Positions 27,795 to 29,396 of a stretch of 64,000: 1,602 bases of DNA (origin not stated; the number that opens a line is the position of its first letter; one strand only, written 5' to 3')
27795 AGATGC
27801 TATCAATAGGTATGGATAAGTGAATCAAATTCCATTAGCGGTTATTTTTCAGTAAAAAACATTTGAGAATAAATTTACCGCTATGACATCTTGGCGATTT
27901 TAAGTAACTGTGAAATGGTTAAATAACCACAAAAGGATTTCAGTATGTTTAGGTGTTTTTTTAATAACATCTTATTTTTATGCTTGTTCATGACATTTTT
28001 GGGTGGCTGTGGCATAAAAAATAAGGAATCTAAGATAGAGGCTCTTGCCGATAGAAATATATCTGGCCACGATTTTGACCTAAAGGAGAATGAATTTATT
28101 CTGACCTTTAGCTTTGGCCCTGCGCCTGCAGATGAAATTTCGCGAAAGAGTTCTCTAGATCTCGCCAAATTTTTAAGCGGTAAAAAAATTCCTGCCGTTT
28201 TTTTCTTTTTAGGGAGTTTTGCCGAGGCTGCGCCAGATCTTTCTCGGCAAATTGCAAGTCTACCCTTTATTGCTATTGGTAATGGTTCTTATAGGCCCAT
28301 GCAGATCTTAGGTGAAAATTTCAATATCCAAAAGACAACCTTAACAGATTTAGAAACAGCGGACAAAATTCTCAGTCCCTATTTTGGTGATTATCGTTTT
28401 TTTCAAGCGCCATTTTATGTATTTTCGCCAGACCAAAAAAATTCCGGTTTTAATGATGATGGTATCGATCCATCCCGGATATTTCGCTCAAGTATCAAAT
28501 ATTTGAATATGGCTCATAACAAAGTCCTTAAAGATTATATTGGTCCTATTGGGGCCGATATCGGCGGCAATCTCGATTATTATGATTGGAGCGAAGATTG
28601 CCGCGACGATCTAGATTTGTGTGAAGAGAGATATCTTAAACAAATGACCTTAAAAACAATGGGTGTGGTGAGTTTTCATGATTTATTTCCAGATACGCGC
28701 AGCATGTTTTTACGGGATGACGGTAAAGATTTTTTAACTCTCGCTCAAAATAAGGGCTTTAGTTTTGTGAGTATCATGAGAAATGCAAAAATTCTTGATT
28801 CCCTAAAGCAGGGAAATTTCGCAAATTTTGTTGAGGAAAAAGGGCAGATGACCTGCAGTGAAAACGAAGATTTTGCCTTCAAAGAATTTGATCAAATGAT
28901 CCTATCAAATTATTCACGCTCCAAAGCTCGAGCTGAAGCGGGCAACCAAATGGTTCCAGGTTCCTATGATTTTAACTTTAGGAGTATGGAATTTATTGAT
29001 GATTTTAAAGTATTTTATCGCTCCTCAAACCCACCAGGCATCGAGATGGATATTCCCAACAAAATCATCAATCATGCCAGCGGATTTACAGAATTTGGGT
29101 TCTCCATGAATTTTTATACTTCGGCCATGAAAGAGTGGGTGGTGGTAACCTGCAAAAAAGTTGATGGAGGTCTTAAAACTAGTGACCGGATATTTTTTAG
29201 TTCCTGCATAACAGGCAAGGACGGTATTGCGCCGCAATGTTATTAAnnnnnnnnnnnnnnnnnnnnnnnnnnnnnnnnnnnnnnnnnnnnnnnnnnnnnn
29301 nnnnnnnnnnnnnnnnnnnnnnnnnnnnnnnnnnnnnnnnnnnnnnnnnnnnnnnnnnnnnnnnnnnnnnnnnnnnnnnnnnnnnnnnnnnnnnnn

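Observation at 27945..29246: Cassette protein B looks like a NodB/CE4 deacetylase with catalytic base and metal triad replaced in both paralogues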

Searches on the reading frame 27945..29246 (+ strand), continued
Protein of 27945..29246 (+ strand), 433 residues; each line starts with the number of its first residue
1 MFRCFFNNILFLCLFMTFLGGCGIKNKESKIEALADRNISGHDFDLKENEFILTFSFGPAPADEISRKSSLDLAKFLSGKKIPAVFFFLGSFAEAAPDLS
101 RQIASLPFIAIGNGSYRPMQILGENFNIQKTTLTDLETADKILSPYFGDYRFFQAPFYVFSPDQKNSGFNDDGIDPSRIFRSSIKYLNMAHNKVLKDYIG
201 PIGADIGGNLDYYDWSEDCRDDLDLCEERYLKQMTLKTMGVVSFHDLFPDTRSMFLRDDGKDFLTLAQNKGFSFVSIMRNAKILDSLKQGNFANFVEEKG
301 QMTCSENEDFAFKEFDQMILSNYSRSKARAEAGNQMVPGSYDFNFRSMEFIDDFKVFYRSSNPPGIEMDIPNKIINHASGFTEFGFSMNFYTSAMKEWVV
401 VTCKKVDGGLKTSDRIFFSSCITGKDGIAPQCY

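Call 36: predict_structure(alignment_id=A2)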
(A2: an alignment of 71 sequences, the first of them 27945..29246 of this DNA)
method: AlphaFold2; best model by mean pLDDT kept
length: 433 residues; sequences in the alignment: 71
mean_pLDDT: 73.2   pTM: 0.68
mean pLDDT of the five models: 73.2, 72.8, 71.7, 70.6, 70.6
residues with pLDDT >= 90: 143; 70-90: 102; 50-70: 110; < 50: 78
segments of 3 or more residues with pLDDT < 50: 26-29, 162-179, 293-301, 308-330, 333-336, 360-362, 391-394, 422-433
pLDDT, mean of each block of 10 residues (from residue 1): 61 61 50 75 92 93 74 97 97 95 98 86 68 88 97 80 44 48 63 78 85 76 92 93 93 94 97 97 87 43 55 34 37 51 69 73 56 76 68 54 80 66 40 34
secondary structure, 60 per line:
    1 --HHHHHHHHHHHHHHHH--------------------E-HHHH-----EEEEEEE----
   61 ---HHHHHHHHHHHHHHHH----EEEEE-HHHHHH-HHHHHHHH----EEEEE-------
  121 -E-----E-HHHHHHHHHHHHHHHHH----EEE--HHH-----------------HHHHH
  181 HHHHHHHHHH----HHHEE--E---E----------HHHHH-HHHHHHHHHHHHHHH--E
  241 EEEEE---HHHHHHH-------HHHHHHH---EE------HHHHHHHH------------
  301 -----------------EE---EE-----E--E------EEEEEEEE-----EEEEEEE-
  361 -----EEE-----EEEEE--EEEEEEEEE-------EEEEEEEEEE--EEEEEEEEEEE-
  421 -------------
elements in order: H3-18 H41-44 E50-56 H64-79 E84-88 H90-95 H97-104 E109-113 H130-146 E151-153 H176-190 H217-221 H223-237 E240-245 H249-255 H263-269 H281-288 E340-347 E353-359 E366-368 E374-378 E381-389 E397-406 E409-419

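Call 38: fold_search(model_id=the predicted structure, library=pdb)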
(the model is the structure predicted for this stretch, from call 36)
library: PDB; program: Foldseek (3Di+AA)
matches with E <= 10: 1784; with E <= 0.001: 23
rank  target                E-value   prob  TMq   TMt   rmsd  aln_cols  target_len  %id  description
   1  4l1g_D                1.8e-08  1.00  0.36  0.68   4.2       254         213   18  Crystal structure of the Bc1960 peptidoglycan N-acetylglucosamine deacetylase from Bacillus cereus (released 2014-06-04)
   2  7fbw                  2.0e-08  1.00  0.32  0.70   5.8       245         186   17  Acetylxylan esterase from Caldanaerobacter subterraneus subsp. tengcongensis (released 2021-10-27)
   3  1w17_B                9.4e-08  1.00  0.35  0.61   5.0       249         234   17  Structure of Bacillus subtilis PdaA, a family 4 Carbohydrate esterase. (released 2005-01-10)
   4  4l1g_A                1.0e-07  1.00  0.35  0.66   4.8       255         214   19  Crystal structure of the Bc1960 peptidoglycan N-acetylglucosamine deacetylase from Bacillus cereus (released 2014-06-04)
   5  6h8l_B                1.1e-07  1.00  0.33  0.64   5.8       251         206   16  Structure of peptidoglycan deacetylase PdaC from Bacillus subtilis (released 2019-11-13)
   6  2c1g                  2.3e-07  1.00  0.35  0.40   4.8       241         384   17  Structure of Streptococcus pneumoniae peptidoglycan deacetylase (SpPgdA) (released 2005-09-15)
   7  1ny1_A                2.3e-07  1.00  0.36  0.61   5.1       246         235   18  CRYSTAL STRUCTURE OF B. SUBTILIS POLYSACCHARIDE DEACETYLASE NORTHEAST STRUCTURAL GENOMICS CONSORTIUM TARGET SR127. (released 2003-03-18)
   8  2w3z                  2.6e-07  1.00  0.36  0.61   6.2       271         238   12  Structure of a Streptococcus mutans CE4 esterase (released 2008-12-02)
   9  5jmu                  2.7e-07  1.00  0.36  0.66   4.8       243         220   14  The crystal structure of the catalytic domain of peptidoglycan N-acetylglucosamine deacetylase from Eubacterium rectale  (released 2016-06-29)
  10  6h8n_B                2.7e-07  1.00  0.33  0.63   5.9       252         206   17  Structure of peptidoglycan deacetylase PdaC from Bacillus subtilis - mutant D285S (released 2019-11-13)
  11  7ax7                  5.0e-07  1.00  0.33  0.62   5.5       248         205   15  Crystal structure of the Xyl-CE4 domain of a multidomain xylanase from the hindgut metagenome of Trinervitermes trinervo (released 2020-11-18)
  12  5nc6_A                5.6e-07  1.00  0.34  0.65   5.3       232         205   16  Crystal structure of the polysaccharide deacetylase Bc1974 from Bacillus cereus in complex with (E)-N-hydroxy-3-(napht (released 2018-02-21)
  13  6h8n_A                5.9e-07  1.00  0.33  0.64   6.0       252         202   17  Structure of peptidoglycan deacetylase PdaC from Bacillus subtilis - mutant D285S (released 2019-11-13)
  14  5o6y_A                9.0e-07  1.00  0.35  0.66   4.7       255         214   19  Crystal structure of the Bc1960 peptidoglycan N-acetylglucosamine deacetylase in complex with 4-naphthalen-1-yl-~{N}-o (released 2018-06-20)
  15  6h8l_A                9.5e-07  1.00  0.33  0.65   5.9       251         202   16  Structure of peptidoglycan deacetylase PdaC from Bacillus subtilis (released 2019-11-13)
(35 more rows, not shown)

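Call 40: find_encoding_contigs(protein=P0053, flank=8000, max_places=2)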
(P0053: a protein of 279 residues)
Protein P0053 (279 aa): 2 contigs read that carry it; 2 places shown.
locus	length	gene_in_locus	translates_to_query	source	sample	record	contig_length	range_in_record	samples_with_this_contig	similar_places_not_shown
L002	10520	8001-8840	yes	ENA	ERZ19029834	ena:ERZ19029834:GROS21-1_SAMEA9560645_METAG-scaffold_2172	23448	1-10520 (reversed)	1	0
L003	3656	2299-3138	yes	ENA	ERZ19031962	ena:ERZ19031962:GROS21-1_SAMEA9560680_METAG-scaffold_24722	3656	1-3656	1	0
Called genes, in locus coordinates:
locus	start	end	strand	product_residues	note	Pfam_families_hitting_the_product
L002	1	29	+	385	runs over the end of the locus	PF00278:Orn_DAP_Arg_deC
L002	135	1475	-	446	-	PF02812:ELFV_dehydrog_N, PF00208:ELFV_dehydrog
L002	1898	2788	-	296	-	-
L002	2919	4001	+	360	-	PF00793:DAHP_synth_1, PF03102:NeuB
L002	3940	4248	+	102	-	PF03091:CutA1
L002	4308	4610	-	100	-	-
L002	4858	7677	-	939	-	PF13620:CarboxypepD_reg (faint), PF13715:CarbopepD_reg_2 (faint)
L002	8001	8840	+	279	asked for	PF01522:Polysacc_deac_1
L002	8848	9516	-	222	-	PF05875:Ceramidase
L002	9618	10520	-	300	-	?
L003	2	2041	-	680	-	?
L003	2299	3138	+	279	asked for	PF01522:Polysacc_deac_1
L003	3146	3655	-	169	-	?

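Call 41: find_encoding_contigs(protein=P0009, flank=8000, max_places=2)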
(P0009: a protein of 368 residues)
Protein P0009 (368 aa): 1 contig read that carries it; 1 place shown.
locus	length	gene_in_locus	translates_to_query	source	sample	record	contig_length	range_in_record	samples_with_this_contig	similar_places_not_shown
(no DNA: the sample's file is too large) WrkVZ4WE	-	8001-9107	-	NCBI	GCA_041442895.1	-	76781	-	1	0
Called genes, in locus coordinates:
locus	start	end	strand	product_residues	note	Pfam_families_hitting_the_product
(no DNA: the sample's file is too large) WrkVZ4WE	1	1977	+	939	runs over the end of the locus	PF03109:ABC1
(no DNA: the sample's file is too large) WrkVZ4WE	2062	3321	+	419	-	PF10672:Methyltrans_SAM, PF03602:Cons_hypoth95 (weak), PF05175:MTS (weak)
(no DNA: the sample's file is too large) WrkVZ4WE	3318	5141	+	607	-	PF00009:GTP_EFTU, PF22042:EF-G_D2, PF03144:GTP_EFTU_D2, PF00679:EFG_C, PF21018:BipA_C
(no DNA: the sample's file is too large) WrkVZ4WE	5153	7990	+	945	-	PF01624:MutS_I, PF05188:MutS_II, PF05192:MutS_III, PF05190:MutS_IV, PF00488:MutS_V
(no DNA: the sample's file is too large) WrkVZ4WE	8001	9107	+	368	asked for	PF01522:Polysacc_deac_1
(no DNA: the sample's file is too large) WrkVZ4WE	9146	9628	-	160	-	PF06903:VirK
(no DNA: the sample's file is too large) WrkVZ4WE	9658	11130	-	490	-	PF12695:Abhydrolase_5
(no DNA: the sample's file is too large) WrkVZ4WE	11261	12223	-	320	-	PF02729:OTCace_N, PF00185:OTCace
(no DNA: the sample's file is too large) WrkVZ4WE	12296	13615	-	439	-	-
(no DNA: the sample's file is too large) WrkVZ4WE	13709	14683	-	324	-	PF00696:AA_kinase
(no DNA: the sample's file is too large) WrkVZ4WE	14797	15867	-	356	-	PF01479:S4, PF00849:PseudoU_synth_2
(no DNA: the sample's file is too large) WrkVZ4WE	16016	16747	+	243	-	PF04231:Endonuclease_1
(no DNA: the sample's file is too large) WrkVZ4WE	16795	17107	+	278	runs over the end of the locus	-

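Call 42: find_encoding_contigs(protein=P0006, flank=8000, max_places=2)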
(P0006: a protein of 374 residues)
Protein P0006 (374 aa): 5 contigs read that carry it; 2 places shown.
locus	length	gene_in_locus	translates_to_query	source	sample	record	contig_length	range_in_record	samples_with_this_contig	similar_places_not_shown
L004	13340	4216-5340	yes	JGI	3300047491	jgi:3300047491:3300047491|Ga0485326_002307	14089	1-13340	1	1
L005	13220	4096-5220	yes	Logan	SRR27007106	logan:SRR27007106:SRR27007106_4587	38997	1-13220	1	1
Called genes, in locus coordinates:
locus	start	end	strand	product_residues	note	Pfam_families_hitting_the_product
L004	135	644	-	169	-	-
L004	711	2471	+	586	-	PF03169:OPT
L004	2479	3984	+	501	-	PF03313:SDH_alpha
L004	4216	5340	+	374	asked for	PF01522:Polysacc_deac_1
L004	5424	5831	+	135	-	PF11969:DcpS_C, PF01230:HIT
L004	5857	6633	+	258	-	PF21033:RMD1-3, PF16811:TAtT (weak)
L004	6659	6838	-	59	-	-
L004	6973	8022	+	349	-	PF01145:Band_7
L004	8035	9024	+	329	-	PF01145:Band_7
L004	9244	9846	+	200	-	-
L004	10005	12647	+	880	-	PF13646:HEAT_2 (faint), PF03130:HEAT_PBS (faint)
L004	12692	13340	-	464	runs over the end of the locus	PF00082:Peptidase_S8, PF20773:InhA-like_MAM (faint)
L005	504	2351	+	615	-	PF03169:OPT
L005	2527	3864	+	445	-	PF03313:SDH_alpha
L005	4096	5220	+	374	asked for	PF01522:Polysacc_deac_1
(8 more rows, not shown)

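Call 43: find_encoding_contigs(protein=P0075, flank=10000, max_places=3)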
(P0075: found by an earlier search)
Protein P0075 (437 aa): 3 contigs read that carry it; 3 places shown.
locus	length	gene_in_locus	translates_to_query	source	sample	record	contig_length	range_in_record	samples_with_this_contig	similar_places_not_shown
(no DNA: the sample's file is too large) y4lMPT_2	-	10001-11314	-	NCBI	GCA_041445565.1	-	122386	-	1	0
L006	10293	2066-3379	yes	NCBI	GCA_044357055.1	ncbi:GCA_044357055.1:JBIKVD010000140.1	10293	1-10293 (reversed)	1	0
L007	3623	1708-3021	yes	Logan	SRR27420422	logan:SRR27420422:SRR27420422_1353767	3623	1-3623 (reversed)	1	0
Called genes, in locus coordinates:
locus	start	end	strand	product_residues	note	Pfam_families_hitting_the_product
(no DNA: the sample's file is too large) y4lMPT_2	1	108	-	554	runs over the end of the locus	PF00155:Aminotran_1_2, PF00475:IGPD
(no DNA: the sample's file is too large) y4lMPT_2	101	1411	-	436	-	PF00815:Histidinol_dh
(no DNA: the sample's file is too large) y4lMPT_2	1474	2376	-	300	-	PF01634:HisG, PF08029:HisG_C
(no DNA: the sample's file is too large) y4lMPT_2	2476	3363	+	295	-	PF00459:Inositol_P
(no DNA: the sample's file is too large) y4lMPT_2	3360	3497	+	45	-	-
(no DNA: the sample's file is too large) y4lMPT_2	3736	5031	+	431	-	PF08239:SH3_3 (faint), PF01551:Peptidase_M23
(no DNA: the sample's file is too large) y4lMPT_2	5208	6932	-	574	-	PF00034:Cytochrom_C (faint), PF13442:Cytochrome_CBB3 (faint), PF21419:RoxA-like_Cyt-c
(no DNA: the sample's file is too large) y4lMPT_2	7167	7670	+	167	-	-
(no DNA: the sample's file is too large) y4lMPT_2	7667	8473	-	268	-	PF01738:DLH, PF12146:Hydrolase_4 (faint)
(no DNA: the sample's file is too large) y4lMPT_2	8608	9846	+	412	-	PF07690:MFS_1, PF00083:Sugar_tr, PF07690:MFS_1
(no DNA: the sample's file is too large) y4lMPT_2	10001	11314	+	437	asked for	PF01522:Polysacc_deac_1 (weak)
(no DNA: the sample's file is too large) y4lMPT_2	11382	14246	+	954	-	PF02557:VanY, PF01551:Peptidase_M23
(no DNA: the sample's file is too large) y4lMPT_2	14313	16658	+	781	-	-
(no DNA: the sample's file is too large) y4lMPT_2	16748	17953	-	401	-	PF01510:Amidase_2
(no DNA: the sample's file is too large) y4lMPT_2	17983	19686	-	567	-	PF05257:CHAP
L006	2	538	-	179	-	?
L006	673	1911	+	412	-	PF07690:MFS_1, PF00083:Sugar_tr, PF07690:MFS_1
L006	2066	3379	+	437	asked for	PF01522:Polysacc_deac_1 (weak)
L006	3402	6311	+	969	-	PF02557:VanY, PF01551:Peptidase_M23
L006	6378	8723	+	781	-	-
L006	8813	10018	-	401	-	PF01510:Amidase_2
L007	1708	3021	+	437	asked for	PF01522:Polysacc_deac_1 (weak)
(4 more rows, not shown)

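Call 44: find_encoding_contigs(protein=P0073, flank=10000, max_places=3)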
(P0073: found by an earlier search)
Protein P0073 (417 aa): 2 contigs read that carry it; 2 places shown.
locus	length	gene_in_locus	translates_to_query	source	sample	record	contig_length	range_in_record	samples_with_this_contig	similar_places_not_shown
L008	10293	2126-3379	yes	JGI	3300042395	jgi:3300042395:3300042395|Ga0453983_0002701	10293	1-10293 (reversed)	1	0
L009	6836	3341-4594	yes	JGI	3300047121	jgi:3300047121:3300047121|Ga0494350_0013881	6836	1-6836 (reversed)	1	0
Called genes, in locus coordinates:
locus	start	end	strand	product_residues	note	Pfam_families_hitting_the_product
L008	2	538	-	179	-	?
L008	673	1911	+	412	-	PF07690:MFS_1, PF00083:Sugar_tr, PF07690:MFS_1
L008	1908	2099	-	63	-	-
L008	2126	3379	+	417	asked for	PF01522:Polysacc_deac_1 (weak)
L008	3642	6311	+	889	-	PF02557:VanY, PF01551:Peptidase_M23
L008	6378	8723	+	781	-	-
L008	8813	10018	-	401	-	PF01510:Amidase_2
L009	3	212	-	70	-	?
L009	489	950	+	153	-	-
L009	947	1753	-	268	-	PF01738:DLH, PF12146:Hydrolase_4 (faint)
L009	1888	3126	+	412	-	PF07690:MFS_1, PF00083:Sugar_tr, PF07690:MFS_1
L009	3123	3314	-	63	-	-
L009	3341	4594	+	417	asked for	PF01522:Polysacc_deac_1 (weak)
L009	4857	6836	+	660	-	?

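Call 56: search_protein_families(library=pfam, proteins=[L006:3402-6311:+, L006:6378-8723:+, L006:8813-10018:-], max_evalue=1)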
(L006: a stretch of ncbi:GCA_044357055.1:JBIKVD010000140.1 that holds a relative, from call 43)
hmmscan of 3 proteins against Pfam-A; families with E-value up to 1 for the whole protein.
L006:3402-6311:+ (969 aa): 5 families
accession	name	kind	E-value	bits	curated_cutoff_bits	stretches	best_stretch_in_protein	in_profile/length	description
PF02557.22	VanY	-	5.4e-25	88.1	25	1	108-222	19-131/132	D-alanyl-D-alanine carboxypeptidase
PF01551.29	Peptidase_M23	-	2.5e-11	44.1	28.7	1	797-893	4-89/96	Peptidase family M23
PF13539.11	Peptidase_M15_4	-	0.02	15.9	25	1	153-241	5-67/70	D-alanyl-D-alanine carboxypeptidase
PF06844.16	DUF1244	-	0.051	14.1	27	1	185-220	18-53/67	Protein of unknown function (DUF1244)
PF21846.1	DUF6905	-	0.27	12.1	27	0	160-186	57-84/106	Domain of unknown function (DUF6905)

L006:6378-8723:+ (781 aa): 0 families

L006:8813-10018:- (401 aa): 1 family
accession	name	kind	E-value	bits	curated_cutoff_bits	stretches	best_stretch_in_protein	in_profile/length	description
PF01510.30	Amidase_2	-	1.7e-16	61.2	26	1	94-230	2-129/131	N-acetylmuramoyl-L-alanine amidase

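Call 76: find_related_loci(query=A6, collection=metagenome_contigs, flank=10000)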
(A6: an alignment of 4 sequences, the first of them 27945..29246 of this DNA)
Query A6 (433 aa) in metagenome_contigs; peptide patterns used: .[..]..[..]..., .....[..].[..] (x = any residue, [..] = any of these).
262 stretches matched a pattern, but none encodes a relative of the query by tblastn (E <= 1e-3).

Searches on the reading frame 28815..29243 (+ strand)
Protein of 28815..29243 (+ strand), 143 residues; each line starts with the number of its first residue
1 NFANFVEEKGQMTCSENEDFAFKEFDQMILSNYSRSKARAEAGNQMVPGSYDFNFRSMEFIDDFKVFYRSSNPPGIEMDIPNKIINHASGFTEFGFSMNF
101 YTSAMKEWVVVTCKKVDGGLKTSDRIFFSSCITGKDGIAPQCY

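Call 77: search_protein_families(library=pfam, proteins=[window:28815-29243:+], max_evalue=10)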
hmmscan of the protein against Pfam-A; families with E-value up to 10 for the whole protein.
window:28815-29243:+ (143 aa): 2 families
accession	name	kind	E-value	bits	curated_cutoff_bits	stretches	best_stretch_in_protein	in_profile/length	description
PF20449.3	DUF6706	-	0.031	15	23.8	1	82-117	55-90/108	Family of unknown function (DUF6706)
PF25238.1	OGFOD2-like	-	0.098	13.1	31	1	16-111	16-112/123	OGFOD2-like domain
